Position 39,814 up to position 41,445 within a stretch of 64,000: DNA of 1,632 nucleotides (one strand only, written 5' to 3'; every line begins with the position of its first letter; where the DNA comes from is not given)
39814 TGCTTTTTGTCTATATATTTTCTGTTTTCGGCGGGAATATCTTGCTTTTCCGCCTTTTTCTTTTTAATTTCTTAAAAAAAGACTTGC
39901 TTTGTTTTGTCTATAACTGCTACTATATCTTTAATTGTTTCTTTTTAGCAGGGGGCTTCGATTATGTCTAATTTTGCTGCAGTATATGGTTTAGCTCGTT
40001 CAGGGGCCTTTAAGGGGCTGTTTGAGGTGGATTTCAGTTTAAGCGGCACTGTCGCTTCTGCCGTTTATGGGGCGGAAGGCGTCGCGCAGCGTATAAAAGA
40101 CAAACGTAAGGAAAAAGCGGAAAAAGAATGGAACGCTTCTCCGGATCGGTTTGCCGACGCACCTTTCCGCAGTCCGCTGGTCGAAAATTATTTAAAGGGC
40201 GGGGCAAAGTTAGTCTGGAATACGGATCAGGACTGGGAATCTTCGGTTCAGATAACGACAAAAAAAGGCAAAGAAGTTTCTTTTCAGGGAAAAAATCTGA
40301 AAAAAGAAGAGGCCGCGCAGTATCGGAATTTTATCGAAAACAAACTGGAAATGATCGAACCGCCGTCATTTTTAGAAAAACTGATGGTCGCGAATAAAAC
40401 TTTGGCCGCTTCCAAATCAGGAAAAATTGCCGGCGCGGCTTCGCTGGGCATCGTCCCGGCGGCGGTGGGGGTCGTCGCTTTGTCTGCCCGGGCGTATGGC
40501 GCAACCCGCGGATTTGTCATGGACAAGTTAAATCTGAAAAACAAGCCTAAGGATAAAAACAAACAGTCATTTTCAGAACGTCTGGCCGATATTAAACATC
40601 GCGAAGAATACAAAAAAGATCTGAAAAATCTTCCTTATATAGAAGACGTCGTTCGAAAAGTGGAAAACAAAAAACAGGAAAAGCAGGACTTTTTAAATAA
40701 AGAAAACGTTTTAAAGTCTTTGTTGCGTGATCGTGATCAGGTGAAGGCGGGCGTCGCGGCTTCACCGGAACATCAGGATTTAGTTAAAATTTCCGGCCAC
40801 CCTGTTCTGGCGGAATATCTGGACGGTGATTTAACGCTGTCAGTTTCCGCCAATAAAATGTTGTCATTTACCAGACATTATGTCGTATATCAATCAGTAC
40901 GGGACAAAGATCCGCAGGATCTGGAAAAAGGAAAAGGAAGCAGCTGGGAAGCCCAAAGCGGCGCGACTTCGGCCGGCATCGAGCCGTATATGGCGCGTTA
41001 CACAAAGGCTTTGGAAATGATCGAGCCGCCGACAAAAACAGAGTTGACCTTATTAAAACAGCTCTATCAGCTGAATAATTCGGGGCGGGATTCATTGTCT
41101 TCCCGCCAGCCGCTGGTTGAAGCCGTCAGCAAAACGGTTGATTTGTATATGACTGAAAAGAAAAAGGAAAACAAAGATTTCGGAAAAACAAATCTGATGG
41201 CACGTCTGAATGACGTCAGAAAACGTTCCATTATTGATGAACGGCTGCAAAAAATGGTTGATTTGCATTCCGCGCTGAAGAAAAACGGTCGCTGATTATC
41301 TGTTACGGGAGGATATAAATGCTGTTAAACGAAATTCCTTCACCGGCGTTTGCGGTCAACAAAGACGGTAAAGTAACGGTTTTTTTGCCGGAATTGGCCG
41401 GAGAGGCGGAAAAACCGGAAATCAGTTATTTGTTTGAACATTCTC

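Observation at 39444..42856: Tandemly duplicated two-gene cassette (small acidic protein plus large basic protein) with no recognisable family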

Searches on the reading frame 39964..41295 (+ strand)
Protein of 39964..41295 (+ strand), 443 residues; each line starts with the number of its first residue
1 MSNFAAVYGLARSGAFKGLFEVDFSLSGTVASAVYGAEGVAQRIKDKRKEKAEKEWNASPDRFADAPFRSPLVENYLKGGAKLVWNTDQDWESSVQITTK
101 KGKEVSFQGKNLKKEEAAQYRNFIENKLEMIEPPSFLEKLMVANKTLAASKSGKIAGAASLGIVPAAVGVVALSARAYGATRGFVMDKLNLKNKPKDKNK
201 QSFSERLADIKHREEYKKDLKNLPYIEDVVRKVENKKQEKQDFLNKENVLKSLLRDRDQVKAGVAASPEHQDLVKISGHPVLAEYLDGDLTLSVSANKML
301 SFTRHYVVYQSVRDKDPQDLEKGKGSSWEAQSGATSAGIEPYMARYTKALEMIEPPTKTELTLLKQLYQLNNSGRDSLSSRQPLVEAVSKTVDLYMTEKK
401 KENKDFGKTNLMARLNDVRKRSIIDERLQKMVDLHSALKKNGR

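Call 3: search_protein_families(library=pfam, proteins=[window:39964-41295:+], max_evalue=1)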
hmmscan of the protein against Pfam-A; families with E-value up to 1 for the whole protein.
window:39964-41295:+ (443 aa): 3 families
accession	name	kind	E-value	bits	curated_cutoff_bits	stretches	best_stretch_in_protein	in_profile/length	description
PF13643.11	DUF4145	-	0.03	14.8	23.1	1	393-433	23-59/88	Domain of unknown function (DUF4145)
PF05114.20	MbnB_TglH_ChrH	-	0.12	12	25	1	191-247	74-130/263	RiPP precursor modification enzyme MbnB/TglH/ChrH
PF22913.1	NBAS_11th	-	0.51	10.8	27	0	194-253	37-97/125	NBAS subunit of NRZ tethering complex, C-terminal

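Call 4: search_protein_families(library=ncbifam, proteins=[window:39964-41295:+], max_evalue=1)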
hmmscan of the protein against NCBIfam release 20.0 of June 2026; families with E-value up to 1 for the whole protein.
window:39964-41295:+ (443 aa): 1 family
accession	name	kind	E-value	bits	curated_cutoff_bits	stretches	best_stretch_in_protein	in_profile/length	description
NF050167.1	MNIO_BufB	equivalog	0.011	15.1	310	1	191-250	73-132/262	MNIO family bufferin maturase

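Call 7: search_protein_families(library=phrogs, proteins=[window:39964-41295:+], max_evalue=1)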
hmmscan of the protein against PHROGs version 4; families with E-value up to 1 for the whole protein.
window:39964-41295:+ (443 aa): 0 families

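Call 8: search_protein_families(library=padloc, proteins=[window:39964-41295:+], max_evalue=1)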
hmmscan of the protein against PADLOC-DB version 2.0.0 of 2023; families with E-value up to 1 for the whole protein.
window:39964-41295:+ (443 aa): 0 families

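Call 10: search_solved_structures(query=window:39964-41295:+, max_evalue=10)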
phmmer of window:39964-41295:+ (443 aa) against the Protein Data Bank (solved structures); distinct sequences matched with E-value up to 10: 1.
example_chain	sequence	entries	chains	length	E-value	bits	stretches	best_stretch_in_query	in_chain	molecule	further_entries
2fo1_E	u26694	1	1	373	0.33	13.4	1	299-411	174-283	Lin-12 protein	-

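Call 11: find_homologous_proteins(query=window:39964-41295:+, max_evalue=0.001)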
Query window:39964-41295:+ (443 aa): 21 proteins with E <= 0.001 among 8000 candidates.
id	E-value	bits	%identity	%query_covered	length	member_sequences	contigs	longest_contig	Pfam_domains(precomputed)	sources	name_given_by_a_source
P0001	1.1e-283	959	100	100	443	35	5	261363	-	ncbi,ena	-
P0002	2.4e-266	901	95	100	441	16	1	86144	-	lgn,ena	-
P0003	3.4e-241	819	86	100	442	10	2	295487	-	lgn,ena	-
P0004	8.3e-240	814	86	100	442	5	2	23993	-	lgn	-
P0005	6.5e-207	706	76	100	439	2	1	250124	-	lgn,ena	-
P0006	2.5e-196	671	74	100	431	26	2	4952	-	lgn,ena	-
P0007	7.4e-178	610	66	100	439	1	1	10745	-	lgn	-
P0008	3.9e-177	608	69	100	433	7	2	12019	-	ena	-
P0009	2.8e-138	480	55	100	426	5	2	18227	-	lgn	-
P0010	1.3e-127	445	53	100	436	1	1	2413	-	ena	-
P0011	2.7e-126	440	52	100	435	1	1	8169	-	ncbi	-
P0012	5.2e-122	426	50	100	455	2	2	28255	-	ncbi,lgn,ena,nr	ncbi:MAG: hypothetical protein IJ752_04955 [Alphaproteobacteria bacterium]|nr:hypothetical protein [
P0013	4.6e-100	354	44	100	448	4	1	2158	-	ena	-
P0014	2.0e-50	190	38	100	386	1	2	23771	-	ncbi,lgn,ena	-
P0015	5.3e-50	189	37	100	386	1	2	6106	-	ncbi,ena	-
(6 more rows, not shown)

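Call 19: find_encoding_contigs(protein=P0012, flank=8000, max_places=3)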
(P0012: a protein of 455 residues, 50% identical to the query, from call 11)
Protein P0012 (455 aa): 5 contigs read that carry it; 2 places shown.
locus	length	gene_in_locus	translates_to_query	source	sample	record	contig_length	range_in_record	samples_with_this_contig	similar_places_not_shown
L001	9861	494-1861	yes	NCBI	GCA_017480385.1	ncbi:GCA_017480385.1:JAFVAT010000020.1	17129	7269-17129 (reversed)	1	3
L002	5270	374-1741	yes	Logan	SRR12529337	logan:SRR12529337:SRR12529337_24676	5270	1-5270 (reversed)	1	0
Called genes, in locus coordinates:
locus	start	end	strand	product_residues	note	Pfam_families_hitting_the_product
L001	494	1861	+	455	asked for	-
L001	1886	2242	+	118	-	-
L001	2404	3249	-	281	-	-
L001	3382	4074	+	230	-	PF02585:PIG-L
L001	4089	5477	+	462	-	PF07690:MFS_1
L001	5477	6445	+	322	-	PF05569:Peptidase_M56 (weak), PF01435:Peptidase_M48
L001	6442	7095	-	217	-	PF03167:UDG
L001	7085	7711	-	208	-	PF01936:NYN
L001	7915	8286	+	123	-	PF01192:RNA_pol_Rpb6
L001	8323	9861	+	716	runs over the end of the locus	PF01966:HD, PF13328:HD_4, PF04607:RelA_SpoT, PF02824:TGS, PF19296:RelA_AH, PF28438:RelA_RIS, PF01842:ACT (weak), PF13291:ACT_4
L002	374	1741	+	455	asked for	-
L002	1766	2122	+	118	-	-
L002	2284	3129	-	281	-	-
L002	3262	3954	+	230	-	PF02585:PIG-L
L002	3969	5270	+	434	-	?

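Call 20: find_encoding_contigs(protein=P0005, flank=8000, max_places=3)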
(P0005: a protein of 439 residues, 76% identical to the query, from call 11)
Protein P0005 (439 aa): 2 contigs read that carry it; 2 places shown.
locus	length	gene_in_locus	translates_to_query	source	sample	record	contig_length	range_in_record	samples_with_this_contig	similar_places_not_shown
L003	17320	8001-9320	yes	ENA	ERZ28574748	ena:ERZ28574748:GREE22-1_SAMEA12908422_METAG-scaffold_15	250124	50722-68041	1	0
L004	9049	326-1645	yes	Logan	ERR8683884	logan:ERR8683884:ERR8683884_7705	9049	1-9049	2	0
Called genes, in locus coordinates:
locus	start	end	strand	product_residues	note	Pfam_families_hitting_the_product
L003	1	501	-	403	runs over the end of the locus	PF00884:Sulfatase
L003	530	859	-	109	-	-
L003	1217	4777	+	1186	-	PF01855:POR_N, PF17147:PFOR_II, PF01558:POR, PF10371:EKR, PF00037:Fer4, PF12837:Fer4_6, PF12838:Fer4_7, PF13183:Fer4_8, +7 more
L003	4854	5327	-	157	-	PF20542:DUF6757 (faint)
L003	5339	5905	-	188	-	PF03302:VSP (faint)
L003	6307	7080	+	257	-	PF01048:PNP_UDP_1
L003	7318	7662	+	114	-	-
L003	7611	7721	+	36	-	-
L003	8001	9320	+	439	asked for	-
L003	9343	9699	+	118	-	-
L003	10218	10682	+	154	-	-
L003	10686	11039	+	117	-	-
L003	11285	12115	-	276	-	PF13505:OMP_b-brl (faint)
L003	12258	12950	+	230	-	PF02585:PIG-L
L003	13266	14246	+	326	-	PF01435:Peptidase_M48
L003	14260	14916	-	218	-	PF03167:UDG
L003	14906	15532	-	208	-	PF01936:NYN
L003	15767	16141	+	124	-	PF01192:RNA_pol_Rpb6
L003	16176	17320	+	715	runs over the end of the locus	PF01966:HD, PF13328:HD_4, PF04607:RelA_SpoT, PF02824:TGS, PF19296:RelA_AH, PF28438:RelA_RIS, PF01842:ACT (weak), PF13291:ACT_4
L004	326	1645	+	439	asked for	-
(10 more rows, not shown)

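Call 31: predict_structure(alignment_id=A1)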
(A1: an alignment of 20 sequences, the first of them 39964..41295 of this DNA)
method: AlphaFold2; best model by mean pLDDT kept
length: 443 residues; sequences in the alignment: 20
mean_pLDDT: 75.2   pTM: 0.61
mean pLDDT of the five models: 75.2, 75.0, 73.9, 73.2, 70.2
residues with pLDDT >= 90: 148; 70-90: 146; 50-70: 74; < 50: 75
segments of 3 or more residues with pLDDT < 50: 1-35, 148-150, 152-180, 318-323
pLDDT, mean of each block of 10 residues (from residue 1): 41 40 41 52 75 82 87 85 90 89 84 86 87 62 53 44 37 44 57 53 71 87 92 93 94 72 87 87 85 76 68 52 53 81 95 93 93 87 95 94 91 91 92 91 77
secondary structure, 60 per line:
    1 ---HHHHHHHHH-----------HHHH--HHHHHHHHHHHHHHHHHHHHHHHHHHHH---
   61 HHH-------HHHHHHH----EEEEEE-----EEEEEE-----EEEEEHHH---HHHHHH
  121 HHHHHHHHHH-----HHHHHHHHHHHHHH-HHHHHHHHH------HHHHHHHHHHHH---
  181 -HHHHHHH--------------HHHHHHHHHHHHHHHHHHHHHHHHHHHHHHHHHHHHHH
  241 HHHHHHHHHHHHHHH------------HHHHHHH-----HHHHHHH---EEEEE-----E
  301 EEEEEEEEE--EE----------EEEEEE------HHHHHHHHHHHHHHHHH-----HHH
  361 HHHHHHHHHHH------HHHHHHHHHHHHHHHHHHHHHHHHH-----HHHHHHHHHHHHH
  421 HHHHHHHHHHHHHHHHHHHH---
elements in order: H4-12 H24-27 H30-57 H71-77 E82-87 E93-98 E104-108 H115-130 H136-149 H151-159 H166-177 H182-188 H203-255 H268-274 H280-286 E290-294 E300-309 E324-329 H336-352 H358-371 H378-402 H408-440
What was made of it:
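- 40147..40413 (+): B1 unit-1 module (aa 62-150): 'YL.GG.K', a three-strand beta-meander, then a helix ending in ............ (EMIEPP = nt 40348-40365). Secondary structure of the model (call 31).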

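Call 33: search_protein_representatives(alignment_id=A1)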
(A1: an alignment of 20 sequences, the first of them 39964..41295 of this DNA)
Query: 20 sequences, 436 profile positions. Proteins with E-value up to 0.001 (for the whole library): 21; up to 1e-10: 17; up to 1e-30: 12. The best 21 are listed.
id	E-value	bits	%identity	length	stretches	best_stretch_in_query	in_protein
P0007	4.9e-191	651.8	-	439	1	1-436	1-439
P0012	1.6e-180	617.1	-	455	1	1-436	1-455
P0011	6.9e-177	605.2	-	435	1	1-436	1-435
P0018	6.9e-136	470.1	-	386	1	1-436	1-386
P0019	1.0e-129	449.8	-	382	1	1-436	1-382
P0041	2.4e-67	244.2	-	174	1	1-198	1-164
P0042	7.1e-52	193.2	-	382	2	37-251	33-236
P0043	3.4e-51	191.0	-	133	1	127-227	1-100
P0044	6.1e-51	190.2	-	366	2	68-236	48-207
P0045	2.6e-50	188.1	-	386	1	70-431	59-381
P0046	7.0e-50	186.7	-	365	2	67-235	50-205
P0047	6.2e-49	183.5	-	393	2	45-252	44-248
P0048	2.3e-30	122.4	-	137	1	1-138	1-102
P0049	4.0e-24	101.8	-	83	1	356-436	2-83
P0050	7.8e-23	97.5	-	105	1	1-102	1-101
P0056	3.8e-04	35.9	-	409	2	227-434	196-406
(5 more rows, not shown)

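Call 34: search_protein_families(library=pfam, proteins=[L003:10218-10682:+, L003:10686-11039:+, L003:7318-7662:+], max_evalue=1)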
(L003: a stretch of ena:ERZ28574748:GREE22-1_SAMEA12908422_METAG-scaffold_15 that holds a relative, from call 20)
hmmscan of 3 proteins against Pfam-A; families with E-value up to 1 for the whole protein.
L003:10218-10682:+ (154 aa): 3 families
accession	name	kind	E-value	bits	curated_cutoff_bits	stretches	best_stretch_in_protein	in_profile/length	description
PF07332.16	Phage_holin_3_6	-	0.007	16.8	28.4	1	28-111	26-105/116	Putative Actinobacterial Holin-X, holin superfamily III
PF20100.4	DUF6490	-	0.025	15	23.7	1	70-119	34-82/127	Family of unknown function (DUF6490)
PF20990.2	DUF2207_C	-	0.18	11.9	33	1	41-122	140-207/247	Predicted membrane protein (DUF2207) C-terminal domain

L003:10686-11039:+ (117 aa): 3 families
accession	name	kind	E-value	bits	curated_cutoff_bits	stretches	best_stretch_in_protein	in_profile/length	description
PF04246.17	RseC_MucC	-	0.18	12.2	24.4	1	17-90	69-127/130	Positive regulator of sigma(E), RseC/MucC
PF17685.6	TM250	-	0.23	12.2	25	1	6-40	51-83/139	Transmembrane protein 250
PF23351.1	BBS2_CtH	-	0.6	10.3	27.2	1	103-112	3-12/27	BBS2 C-terminal helix bundle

L003:7318-7662:+ (114 aa): 9 families
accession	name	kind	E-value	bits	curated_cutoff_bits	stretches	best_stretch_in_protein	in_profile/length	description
PF14803.11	Zn_ribbon_Nudix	-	0.0068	16.7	25.6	0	10-25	2-17/34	Nudix N-terminal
PF08271.17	Zn_Ribbon_TF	-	0.017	15.1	29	1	64-80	16-32/43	TFIIB zinc-binding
PF13240.11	Zn_Ribbon_1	-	0.04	14.2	25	0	7-17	12-22/23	zinc-ribbon domain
PF05129.18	Zn_ribbon_Elf1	-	0.05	14.1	29.8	0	4-23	42-61/79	Transcription elongation factor Elf1 like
PF02892.21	zf-BED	-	0.053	14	20.6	0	65-80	14-29/44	BED zinc finger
PF03117.19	Herpes_UL49_1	-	0.089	12.5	25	0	63-76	150-163/245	UL49 family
PF09706.15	Cas_CXXC_CXXC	-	0.095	13.2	21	0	56-77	40-61/69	CRISPR-associated protein (Cas_CXXC_CXXC)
PF10601.15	zf-LITAF-like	-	0.19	12.3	23.8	1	9-79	6-68/70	LITAF-like zinc ribbon domain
PF11682.14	Zn_ribbon_11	-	0.51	10.4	24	1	67-75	5-13/37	Probable zinc-ribbon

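Call 35: find_encoding_contigs(protein=P0001, flank=10000, max_places=3)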
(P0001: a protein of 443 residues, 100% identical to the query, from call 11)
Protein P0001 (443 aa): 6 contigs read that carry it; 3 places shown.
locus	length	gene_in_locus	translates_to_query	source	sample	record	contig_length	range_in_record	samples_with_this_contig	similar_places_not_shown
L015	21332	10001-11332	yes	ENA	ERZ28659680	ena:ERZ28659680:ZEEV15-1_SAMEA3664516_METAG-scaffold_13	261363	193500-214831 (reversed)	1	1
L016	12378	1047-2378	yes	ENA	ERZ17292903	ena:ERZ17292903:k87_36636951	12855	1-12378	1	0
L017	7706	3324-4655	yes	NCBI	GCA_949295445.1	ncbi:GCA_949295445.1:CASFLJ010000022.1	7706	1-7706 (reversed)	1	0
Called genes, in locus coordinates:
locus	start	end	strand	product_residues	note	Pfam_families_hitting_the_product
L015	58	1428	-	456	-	PF00884:Sulfatase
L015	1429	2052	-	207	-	PF01351:RNase_HII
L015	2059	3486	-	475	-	PF00884:Sulfatase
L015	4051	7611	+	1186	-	PF01855:POR_N, PF17147:PFOR_II, PF01558:POR, PF10371:EKR, PF00037:Fer4, PF12837:Fer4_6, PF12838:Fer4_7, PF13484:Fer4_16, +6 more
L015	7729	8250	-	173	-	-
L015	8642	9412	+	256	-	PF01048:PNP_UDP_1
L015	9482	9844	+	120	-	-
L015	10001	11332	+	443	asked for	-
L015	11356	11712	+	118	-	-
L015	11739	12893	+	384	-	-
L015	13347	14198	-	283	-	-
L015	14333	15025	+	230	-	PF02585:PIG-L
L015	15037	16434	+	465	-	PF07690:MFS_1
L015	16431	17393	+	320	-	PF05569:Peptidase_M56 (weak), PF01435:Peptidase_M48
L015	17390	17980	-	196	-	PF03167:UDG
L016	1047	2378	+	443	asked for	-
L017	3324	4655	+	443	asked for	-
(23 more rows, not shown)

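Call 38: fold_search(model_id=the predicted structure, library=pdb)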
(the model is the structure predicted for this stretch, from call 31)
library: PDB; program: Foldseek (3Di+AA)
matches with E <= 10: 301; with E <= 0.001: 0
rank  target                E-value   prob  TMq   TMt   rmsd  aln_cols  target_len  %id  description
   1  8iqh_C                1.7e-01  0.14  0.10  0.05  36.7       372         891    9  Structure of Full-Length AsfvPrimPol in Apo-Form (released 2023-07-26)
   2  8iqh_G                2.0e-01  0.10  0.09  0.05  35.8       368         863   10  Structure of Full-Length AsfvPrimPol in Apo-Form (released 2023-07-26)
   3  8iqh_M                2.2e-01  0.09  0.09  0.05  33.9       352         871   10  Structure of Full-Length AsfvPrimPol in Apo-Form (released 2023-07-26)
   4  8iqi_B                2.9e-01  0.11  0.10  0.06  36.4       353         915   11  Structure of Full-Length AsfvPrimPol in Complex-Form (released 2023-07-26)
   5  9xps_7                3.0e-01  0.33  0.09  0.15  14.8       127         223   17  The neck structure of the Phage Phikz (released 2026-02-11)
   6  8iqh_F                5.6e-01  0.08  0.10  0.05  33.8       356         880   11  Structure of Full-Length AsfvPrimPol in Apo-Form (released 2023-07-26)
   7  8iqh_A                6.4e-01  0.08  0.10  0.05  35.8       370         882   11  Structure of Full-Length AsfvPrimPol in Apo-Form (released 2023-07-26)
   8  9ivf_C                6.7e-01  0.10  0.09  0.07  32.3       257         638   12  Structure of Full-Length AsfvPrimPol with polyT DNA (released 2025-12-24)
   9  8iqh_B                7.0e-01  0.08  0.10  0.06  37.3       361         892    9  Structure of Full-Length AsfvPrimPol in Apo-Form (released 2023-07-26)
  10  8wvz_D                8.8e-01  0.08  0.09  0.07  33.5       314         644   14  Structure of ADP-Form AsfvPrimPol Hexamer (released 2024-10-30)
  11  9teo_A                1.1e+00  0.04  0.11  0.10  34.8       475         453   10  PhiC31 excisive synapse: P'-bound subregion (released 2026-02-11)
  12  8tmc_C                1.2e+00  0.09  0.11  0.14  24.6       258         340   12  Cryo-EM structure of CorA in complex with conformation-specific synthetic antibody C12 and 20 mM MgCl2, State MG20-2 (released 2025-02-12)
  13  8ww7_H                1.2e+00  0.08  0.10  0.05  30.7       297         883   11  Structure of AMPPNP-Form AsfvPrimPol Dodecamer (released 2025-04-30)
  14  4wrq_B                1.2e+00  0.08  0.11  0.17  37.8       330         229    9  Crystal Structure of 14-3-3 zeta with Chibby peptide (released 2015-05-06)
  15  8ww9_G                1.2e+00  0.06  0.09  0.06  30.1       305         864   10  Structure of ADP-Form AsfvPrimPol Dodecamer (released 2025-04-30)
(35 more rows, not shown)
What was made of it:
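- On Any solved structure (PDB) or viral predicted structure (BFVD): B against PDB best E 0.17 (call 38).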

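Call 43: find_encoding_contigs(protein=P0044, flank=8000, max_places=3)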
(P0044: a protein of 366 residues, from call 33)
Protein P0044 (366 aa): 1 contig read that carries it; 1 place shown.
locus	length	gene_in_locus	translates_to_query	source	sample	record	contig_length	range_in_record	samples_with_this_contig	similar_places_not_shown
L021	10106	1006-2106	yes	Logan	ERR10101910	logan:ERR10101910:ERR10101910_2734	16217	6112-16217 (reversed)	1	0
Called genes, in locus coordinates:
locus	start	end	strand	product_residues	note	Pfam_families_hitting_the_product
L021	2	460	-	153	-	?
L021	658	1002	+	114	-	-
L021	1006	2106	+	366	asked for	-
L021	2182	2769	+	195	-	PF02525:Flavodoxin_2, PF03358:FMN_red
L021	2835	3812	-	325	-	-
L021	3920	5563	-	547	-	PF06418:CTP_synth_N, PF00117:GATase, PF07722:Peptidase_C26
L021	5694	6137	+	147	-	-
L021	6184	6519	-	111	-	PF01502:PRA-CH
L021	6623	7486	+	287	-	PF01817:CM_2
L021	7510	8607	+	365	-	PF00155:Aminotran_1_2, PF01041:DegT_DnrJ_EryC1, PF00266:Aminotran_5 (weak), PF01053:Cys_Met_Meta_PP (weak)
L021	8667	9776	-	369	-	PF09898:DUF2125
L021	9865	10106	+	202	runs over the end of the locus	PF00702:Hydrolase, PF13419:HAD_2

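Call 44: find_encoding_contigs(protein=P0056, flank=8000, max_places=3)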
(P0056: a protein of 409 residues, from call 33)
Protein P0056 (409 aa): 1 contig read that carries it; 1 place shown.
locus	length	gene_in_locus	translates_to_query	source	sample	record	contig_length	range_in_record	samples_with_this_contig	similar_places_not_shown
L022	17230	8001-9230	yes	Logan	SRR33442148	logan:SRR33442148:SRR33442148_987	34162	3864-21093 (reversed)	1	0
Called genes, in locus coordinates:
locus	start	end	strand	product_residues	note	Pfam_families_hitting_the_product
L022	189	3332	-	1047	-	PF00133:tRNA-synt_1, PF09334:tRNA-synt_1g (weak), PF08264:Anticodon_1, PF19302:DUF5915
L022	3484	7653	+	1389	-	-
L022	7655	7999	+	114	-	-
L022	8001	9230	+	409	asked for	-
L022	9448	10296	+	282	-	PF00140:Sigma70_r1_2, PF04542:Sigma70_r2, PF04539:Sigma70_r3 (faint), PF04545:Sigma70_r4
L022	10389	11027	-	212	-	PF13505:OMP_b-brl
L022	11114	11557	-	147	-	PF02050:FliJ (weak)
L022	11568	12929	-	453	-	PF00006:ATP-synt_ab, PF18269:T3SS_ATPase_C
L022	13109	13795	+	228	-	PF00072:Response_reg, PF00486:Trans_reg_C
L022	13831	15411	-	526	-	PF00005:ABC_tran, PF02463:SMC_N (faint), PF13191:AAA_16 (faint), PF13304:AAA_21 (faint), PF13558:SbcC_Walker_B (faint), PF00005:ABC_tran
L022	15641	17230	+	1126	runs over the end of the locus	PF07690:MFS_1, PF01553:Acyltransferase, PF00501:AMP-binding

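Call 68: search_protein_families(library=pfam, proteins=[L022:3484-7653:+], max_evalue=0.1)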
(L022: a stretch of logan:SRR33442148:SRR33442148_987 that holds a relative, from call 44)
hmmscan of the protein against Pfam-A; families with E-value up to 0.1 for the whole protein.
L022:3484-7653:+ (1389 aa): 4 families
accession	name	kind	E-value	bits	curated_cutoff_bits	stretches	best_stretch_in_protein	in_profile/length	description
PF04108.17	ATG17_like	-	5.3e-05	23.3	43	1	336-632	21-276/355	Autophagy protein ATG17-like domain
PF06009.19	Laminin_II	-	0.00047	20.6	33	1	1091-1184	16-117/138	Laminin Domain II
PF07464.16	ApoLp-III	-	0.0092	16.6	36.3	0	217-298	48-129/146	Apolipophorin-III precursor (apoLp-III)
PF11034.13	Grg1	-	0.068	13.8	25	1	746-785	25-62/67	Glucose-repressible protein Grg1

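Call 74: search_dna_similar(query=window:39964-41295:+, collection=plasmids, mode=protein, max_evalue=0.001, max_rows=10)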
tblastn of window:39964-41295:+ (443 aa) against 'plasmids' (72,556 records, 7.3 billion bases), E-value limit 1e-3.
No match.

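Call 80: search_protein_families(library=pfam, alignment_id=A4, max_evalue=1)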
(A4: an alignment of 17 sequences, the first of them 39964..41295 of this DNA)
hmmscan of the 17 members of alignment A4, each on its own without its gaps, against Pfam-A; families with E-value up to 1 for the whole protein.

A. member 1, window:39964-41295:+ (443 aa): 3 families
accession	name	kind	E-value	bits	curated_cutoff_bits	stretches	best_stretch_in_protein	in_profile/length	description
PF13643.11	DUF4145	-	0.03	14.8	23.1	1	393-433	23-59/88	Domain of unknown function (DUF4145)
PF05114.20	MbnB_TglH_ChrH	-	0.12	12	25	1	191-247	74-130/263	RiPP precursor modification enzyme MbnB/TglH/ChrH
PF22913.1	NBAS_11th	-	0.51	10.8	27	0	194-253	37-97/125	NBAS subunit of NRZ tethering complex, C-terminal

B. families by the number of members that match (of 17 scanned): 19 families
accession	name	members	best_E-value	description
PF02602.20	HEM4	1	0.0006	Uroporphyrinogen-III synthase HemD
PF21772.2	CATIP_N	1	0.0048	Ciliogenesis-associated TTC17-interacting protein, N-terminal domain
PF13643.11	DUF4145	1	0.03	Domain of unknown function (DUF4145)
PF01633.27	Choline_kinase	1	0.03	Choline/ethanolamine kinase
PF17542.7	RP853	1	0.047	Uncharacterized RP853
PF22276.1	SlmA-like_C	1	0.053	Tetracyclin repressor-like, C-terminal domain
PF07138.17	AcMNPV_AC11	1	0.066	Baculovirus protein AC11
PF08956.15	DUF1869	1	0.073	Domain of unknown function (DUF1869)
PF05147.19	LANC_like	1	0.1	Lanthionine synthetase C-like protein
PF05114.20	MbnB_TglH_ChrH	1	0.12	RiPP precursor modification enzyme MbnB/TglH/ChrH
PF04001.18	Vhr1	1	0.12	Transcription factor Vhr1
PF13038.11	DUF3899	1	0.14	Domain of unknown function (DUF3899)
PF08579.17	RPM2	1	0.15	Mitochondrial ribonuclease P subunit (RPM2)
PF04746.17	DUF575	1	0.17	Protein of unknown function (DUF575)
PF15138.11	Syncollin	1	0.21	Syncollin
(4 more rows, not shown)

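Call 83: search_solved_structures(query=A4, max_evalue=10)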
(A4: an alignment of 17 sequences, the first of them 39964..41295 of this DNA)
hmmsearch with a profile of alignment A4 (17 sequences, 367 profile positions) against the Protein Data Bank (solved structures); distinct sequences matched with E-value up to 10: 2.
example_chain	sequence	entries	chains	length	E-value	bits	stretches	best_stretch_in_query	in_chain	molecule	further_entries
7tec_A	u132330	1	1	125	0.28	13.5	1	185-269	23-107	HTH-type transcriptional regulator GlnR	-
8wl3_A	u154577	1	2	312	1.4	11.2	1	217-292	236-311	2-dehydropantoate 2-reductase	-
